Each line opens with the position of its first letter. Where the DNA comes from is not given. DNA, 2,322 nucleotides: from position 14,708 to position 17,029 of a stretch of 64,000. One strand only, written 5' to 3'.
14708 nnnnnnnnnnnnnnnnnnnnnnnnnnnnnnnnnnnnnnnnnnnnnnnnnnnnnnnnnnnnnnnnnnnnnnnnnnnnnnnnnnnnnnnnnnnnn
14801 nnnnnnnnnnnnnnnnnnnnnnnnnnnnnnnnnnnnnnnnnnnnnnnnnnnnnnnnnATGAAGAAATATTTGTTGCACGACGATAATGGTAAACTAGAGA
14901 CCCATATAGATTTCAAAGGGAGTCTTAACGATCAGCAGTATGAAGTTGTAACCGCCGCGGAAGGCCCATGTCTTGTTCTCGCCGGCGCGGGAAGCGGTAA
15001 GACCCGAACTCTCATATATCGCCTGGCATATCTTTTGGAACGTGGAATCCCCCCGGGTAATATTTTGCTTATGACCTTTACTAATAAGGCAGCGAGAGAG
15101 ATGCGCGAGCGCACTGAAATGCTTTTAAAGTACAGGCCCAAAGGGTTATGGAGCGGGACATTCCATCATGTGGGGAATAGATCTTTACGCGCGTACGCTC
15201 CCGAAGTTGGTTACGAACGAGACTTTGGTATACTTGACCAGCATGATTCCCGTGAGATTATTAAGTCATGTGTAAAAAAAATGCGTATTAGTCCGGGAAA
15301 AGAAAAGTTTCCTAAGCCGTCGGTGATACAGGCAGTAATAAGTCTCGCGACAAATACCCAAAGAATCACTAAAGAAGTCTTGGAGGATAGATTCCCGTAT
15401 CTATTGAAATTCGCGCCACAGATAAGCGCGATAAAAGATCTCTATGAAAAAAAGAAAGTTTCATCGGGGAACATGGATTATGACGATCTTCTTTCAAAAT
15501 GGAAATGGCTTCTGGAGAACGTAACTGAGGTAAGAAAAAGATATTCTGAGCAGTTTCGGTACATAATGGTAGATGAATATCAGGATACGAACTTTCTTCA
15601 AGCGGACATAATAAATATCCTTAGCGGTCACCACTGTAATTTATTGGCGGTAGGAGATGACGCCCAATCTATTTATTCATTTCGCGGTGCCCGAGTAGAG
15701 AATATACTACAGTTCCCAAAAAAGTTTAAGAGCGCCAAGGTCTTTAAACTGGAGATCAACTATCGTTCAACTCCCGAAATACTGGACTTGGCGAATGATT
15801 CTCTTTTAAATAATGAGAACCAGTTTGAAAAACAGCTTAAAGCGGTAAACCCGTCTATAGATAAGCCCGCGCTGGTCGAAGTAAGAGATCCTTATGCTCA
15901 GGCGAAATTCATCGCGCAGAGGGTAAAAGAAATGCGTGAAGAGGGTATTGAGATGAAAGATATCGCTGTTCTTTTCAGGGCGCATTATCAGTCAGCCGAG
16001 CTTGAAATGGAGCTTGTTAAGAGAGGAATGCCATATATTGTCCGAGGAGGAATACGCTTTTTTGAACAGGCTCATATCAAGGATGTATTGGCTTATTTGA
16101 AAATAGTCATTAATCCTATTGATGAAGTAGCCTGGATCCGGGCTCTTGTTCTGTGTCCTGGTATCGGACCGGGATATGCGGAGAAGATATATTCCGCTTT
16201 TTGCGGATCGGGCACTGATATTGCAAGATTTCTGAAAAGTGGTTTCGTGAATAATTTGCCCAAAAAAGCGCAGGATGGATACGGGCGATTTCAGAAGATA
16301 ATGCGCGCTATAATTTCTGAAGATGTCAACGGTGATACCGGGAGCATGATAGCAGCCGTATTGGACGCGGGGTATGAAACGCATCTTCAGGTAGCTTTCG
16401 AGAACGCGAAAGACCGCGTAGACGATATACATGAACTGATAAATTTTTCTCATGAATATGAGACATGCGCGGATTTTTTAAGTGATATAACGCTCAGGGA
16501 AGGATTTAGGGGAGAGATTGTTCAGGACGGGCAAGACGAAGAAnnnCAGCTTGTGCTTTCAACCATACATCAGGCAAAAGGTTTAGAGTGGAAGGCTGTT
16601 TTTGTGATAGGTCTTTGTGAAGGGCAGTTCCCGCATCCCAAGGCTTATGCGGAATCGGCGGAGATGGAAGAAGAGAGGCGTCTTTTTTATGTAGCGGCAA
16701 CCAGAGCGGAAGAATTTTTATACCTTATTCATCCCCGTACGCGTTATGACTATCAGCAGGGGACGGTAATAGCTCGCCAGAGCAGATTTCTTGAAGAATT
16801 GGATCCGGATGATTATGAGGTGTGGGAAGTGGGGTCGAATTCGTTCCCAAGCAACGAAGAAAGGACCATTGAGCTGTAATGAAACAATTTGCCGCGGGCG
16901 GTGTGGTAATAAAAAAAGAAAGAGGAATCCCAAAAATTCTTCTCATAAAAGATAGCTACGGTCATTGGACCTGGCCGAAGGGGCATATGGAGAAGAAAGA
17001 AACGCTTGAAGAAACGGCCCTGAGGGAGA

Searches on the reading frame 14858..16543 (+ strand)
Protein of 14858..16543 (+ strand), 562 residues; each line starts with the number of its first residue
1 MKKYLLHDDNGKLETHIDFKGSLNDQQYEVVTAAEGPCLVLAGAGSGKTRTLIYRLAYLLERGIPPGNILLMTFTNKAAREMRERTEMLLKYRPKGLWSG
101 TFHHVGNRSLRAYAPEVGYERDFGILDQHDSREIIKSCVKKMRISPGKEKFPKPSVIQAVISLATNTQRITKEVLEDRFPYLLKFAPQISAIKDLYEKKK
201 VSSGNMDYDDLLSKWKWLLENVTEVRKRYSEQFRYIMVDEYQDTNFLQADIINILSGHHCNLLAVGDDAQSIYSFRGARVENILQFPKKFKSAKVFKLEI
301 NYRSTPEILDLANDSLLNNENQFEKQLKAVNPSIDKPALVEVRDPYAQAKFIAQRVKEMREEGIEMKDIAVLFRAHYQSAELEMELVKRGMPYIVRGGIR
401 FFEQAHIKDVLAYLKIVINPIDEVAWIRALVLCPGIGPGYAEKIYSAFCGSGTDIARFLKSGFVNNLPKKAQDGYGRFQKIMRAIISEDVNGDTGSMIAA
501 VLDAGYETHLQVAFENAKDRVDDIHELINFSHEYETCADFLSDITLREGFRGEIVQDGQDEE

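Call 79: search_protein_families(library=pfam, proteins=[window:14858-16543:+], max_evalue=0.001)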
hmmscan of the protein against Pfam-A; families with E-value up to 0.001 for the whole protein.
window:14858-16543:+ (562 aa): 4 families
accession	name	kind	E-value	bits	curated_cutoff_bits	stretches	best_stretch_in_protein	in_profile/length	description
PF00580.27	UvrD-helicase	-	4e-77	260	23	1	23-291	1-271/271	UvrD/REP helicase N-terminal domain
PF13361.12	UvrD_C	-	1.1e-31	111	25.6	1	297-448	2-154/350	UvrD-like helicase C-terminal domain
PF13245.12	AAA_19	-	4.7e-23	82.3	25.1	1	31-276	5-134/134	AAA domain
PF13604.12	AAA_30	-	7.8e-07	29.4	27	0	23-87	2-67/191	AAA domain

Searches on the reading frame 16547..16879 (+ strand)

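Call 79: search_protein_families(library=pfam, proteins=[window:16547-16879:+], max_evalue=0.001)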
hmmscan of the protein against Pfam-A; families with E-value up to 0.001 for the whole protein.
window:16547-16879:+ (110 aa): 2 families
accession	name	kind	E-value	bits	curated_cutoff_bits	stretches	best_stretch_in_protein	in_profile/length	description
PF13361.12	UvrD_C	-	1.1e-22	81.4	25.6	1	3-61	288-346/350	UvrD-like helicase C-terminal domain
PF13538.12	UvrD_C_2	-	5.5e-14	52.2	27.4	2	3-23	3-23/52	UvrD-like helicase C-terminal domain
